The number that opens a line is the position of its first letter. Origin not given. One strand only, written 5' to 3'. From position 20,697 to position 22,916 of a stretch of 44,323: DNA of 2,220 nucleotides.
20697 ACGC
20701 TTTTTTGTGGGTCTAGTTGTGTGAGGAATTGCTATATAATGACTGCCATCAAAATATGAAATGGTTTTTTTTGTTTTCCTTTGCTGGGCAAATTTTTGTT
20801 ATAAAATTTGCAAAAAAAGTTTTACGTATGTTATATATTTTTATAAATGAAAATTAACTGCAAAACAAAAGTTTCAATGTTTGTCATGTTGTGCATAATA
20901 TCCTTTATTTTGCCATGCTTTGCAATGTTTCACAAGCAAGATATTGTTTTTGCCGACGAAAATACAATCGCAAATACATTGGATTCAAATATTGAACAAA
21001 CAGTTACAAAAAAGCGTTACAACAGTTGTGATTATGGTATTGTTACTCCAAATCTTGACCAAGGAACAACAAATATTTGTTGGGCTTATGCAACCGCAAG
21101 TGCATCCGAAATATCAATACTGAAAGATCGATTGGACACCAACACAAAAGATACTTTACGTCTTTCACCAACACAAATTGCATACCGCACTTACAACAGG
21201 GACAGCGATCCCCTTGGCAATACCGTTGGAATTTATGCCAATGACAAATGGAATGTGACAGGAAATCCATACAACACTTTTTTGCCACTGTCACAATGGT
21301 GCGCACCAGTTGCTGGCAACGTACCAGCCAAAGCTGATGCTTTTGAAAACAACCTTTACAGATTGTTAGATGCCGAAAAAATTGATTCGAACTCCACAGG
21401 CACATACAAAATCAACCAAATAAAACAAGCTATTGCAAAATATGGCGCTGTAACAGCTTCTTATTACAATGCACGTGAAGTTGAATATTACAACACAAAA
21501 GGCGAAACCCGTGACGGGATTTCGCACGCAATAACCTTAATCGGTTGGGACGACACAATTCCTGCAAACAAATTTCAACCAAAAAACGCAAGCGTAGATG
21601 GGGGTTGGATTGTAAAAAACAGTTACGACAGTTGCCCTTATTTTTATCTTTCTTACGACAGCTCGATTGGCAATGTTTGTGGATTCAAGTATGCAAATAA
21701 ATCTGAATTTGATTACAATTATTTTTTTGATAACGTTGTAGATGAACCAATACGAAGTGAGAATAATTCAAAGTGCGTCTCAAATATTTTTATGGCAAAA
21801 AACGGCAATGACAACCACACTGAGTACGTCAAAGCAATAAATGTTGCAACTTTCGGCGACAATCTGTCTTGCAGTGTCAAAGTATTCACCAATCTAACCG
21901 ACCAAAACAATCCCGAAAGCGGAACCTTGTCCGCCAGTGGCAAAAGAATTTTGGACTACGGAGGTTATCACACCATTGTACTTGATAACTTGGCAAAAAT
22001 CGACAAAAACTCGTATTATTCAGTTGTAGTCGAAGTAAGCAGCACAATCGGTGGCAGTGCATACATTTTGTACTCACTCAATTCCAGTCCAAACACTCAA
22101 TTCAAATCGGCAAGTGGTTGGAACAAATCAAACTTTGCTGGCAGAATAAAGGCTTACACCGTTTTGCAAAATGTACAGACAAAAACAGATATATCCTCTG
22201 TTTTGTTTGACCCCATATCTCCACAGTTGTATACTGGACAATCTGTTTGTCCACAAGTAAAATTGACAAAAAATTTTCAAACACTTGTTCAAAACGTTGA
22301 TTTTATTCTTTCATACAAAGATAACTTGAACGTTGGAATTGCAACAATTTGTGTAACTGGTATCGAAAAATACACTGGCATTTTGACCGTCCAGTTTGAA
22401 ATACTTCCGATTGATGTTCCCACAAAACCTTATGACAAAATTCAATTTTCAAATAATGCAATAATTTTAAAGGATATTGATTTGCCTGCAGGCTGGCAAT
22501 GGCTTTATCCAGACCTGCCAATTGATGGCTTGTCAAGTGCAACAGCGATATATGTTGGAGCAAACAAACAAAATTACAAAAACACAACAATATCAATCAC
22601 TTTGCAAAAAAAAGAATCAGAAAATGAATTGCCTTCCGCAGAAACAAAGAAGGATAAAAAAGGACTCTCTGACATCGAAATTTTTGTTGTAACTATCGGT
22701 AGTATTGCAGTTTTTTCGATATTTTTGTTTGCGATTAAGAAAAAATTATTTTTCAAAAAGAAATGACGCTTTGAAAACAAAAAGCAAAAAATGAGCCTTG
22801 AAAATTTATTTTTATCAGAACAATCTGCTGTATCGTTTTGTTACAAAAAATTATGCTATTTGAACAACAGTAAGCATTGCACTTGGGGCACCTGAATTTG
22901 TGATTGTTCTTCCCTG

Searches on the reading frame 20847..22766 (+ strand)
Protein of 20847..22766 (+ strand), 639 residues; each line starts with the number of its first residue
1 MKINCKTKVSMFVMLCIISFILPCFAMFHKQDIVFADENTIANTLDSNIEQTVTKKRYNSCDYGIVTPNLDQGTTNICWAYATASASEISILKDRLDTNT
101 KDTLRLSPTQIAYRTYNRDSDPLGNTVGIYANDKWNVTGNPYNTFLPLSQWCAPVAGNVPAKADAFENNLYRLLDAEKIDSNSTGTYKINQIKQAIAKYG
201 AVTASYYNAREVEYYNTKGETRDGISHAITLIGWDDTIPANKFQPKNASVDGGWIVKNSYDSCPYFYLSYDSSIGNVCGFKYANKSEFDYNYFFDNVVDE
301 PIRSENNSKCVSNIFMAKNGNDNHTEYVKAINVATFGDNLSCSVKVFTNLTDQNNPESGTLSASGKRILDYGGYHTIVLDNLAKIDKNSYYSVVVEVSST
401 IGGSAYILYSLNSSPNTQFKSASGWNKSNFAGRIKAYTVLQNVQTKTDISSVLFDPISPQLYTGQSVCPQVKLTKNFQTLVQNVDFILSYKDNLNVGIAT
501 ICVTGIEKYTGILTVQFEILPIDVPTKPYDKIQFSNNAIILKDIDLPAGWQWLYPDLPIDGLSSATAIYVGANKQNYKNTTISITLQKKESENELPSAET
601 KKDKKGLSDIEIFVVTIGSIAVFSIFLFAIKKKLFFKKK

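Call 6: search_protein_families(library=pfam, proteins=[window:20847-22766:+], max_evalue=0.01)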
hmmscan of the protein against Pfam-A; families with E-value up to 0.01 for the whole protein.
window:20847-22766:+ (639 aa): 2 families
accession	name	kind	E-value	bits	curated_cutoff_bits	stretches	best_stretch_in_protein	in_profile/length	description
PF18560.7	Lectin_like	-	4.4e-11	43.7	27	1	302-400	13-104/156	Lectin like domain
PF00112.29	Peptidase_C1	-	0.00011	22.9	20.7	1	64-261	12-191/220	Papain family cysteine protease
